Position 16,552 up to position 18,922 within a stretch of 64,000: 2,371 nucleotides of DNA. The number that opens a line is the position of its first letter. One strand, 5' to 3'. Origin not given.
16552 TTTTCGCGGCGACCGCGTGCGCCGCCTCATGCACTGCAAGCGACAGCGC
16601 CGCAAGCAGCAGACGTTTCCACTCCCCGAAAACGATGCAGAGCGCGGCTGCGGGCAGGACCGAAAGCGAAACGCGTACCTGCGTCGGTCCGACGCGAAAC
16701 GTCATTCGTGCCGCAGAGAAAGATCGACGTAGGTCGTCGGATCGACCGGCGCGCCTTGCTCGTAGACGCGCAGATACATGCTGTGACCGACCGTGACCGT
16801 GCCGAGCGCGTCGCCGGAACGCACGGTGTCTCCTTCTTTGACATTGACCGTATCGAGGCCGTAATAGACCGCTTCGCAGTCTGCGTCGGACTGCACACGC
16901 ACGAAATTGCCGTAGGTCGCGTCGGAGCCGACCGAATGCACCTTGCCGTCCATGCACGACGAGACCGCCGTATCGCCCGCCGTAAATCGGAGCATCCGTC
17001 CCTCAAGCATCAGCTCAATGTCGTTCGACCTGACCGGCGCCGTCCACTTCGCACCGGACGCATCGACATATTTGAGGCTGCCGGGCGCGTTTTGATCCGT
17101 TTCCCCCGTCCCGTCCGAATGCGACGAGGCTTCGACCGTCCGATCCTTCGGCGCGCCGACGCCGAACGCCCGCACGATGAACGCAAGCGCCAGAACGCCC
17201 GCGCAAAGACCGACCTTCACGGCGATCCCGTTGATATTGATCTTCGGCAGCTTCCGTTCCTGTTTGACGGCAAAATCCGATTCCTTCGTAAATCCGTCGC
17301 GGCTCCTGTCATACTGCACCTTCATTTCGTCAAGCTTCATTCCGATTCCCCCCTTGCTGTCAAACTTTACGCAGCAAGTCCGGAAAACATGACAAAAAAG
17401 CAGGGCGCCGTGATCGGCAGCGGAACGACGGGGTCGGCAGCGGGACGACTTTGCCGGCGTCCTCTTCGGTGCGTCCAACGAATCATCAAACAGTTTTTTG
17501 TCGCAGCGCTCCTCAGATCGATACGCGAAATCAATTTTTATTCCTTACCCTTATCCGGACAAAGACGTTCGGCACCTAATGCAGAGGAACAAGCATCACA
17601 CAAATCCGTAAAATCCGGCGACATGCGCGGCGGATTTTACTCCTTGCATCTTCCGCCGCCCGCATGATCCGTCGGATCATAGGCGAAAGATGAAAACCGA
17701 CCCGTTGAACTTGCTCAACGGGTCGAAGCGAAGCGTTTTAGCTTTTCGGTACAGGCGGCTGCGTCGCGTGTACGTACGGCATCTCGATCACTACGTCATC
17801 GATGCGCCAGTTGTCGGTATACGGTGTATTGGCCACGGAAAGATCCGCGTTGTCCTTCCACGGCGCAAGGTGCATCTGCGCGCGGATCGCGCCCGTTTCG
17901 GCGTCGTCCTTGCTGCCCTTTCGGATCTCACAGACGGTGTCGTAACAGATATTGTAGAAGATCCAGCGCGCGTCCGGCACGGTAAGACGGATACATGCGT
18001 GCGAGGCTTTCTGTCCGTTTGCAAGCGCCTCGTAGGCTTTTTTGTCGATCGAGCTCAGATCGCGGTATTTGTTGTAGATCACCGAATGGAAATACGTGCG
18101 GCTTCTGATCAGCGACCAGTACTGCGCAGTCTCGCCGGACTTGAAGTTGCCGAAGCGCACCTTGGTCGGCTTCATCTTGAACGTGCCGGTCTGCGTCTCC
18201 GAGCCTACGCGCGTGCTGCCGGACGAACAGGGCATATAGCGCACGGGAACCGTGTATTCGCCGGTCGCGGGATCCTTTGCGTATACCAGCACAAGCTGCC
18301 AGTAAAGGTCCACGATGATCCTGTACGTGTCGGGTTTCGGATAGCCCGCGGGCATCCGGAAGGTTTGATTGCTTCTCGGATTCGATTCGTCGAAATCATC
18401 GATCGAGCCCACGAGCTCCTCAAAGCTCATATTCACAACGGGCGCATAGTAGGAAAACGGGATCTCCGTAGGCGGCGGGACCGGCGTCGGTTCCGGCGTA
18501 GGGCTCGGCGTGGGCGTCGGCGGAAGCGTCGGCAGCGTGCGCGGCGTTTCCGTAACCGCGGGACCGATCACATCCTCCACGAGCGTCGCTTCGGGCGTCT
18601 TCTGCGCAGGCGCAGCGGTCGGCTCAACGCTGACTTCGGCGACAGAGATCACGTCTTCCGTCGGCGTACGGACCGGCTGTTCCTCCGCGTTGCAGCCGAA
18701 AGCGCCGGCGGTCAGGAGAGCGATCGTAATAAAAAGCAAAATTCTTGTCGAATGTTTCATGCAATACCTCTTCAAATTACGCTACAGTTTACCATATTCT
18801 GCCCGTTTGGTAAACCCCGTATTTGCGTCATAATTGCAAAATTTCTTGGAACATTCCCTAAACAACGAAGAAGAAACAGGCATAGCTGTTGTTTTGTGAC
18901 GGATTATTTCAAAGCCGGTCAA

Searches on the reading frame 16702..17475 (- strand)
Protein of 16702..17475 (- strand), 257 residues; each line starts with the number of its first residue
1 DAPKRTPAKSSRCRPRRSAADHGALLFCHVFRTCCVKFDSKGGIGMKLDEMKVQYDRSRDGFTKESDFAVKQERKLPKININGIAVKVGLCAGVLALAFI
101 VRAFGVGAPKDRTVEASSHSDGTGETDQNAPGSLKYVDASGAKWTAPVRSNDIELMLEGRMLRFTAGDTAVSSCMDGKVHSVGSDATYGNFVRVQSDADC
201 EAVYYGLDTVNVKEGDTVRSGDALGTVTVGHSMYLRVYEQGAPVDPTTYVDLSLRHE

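Call 54: search_protein_families(library=pfam, proteins=[window:16702-17475:-], max_evalue=0.0001)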
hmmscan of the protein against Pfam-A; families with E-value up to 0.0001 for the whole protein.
window:16702-17475:- (257 aa): 1 family
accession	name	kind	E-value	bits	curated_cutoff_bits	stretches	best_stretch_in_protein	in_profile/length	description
PF01551.29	Peptidase_M23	-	5.8e-13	49.3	28.7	1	167-246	12-96/96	Peptidase family M23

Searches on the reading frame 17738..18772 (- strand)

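Call 54: search_protein_families(library=pfam, proteins=[window:17738-18772:-], max_evalue=0.0001)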
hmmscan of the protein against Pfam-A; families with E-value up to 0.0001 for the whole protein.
window:17738-18772:- (344 aa): 1 family
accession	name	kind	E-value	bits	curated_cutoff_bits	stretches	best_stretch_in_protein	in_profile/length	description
PF03734.19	YkuD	-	9.9e-10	39.6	23.4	1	150-275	2-138/146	L,D-transpeptidase catalytic domain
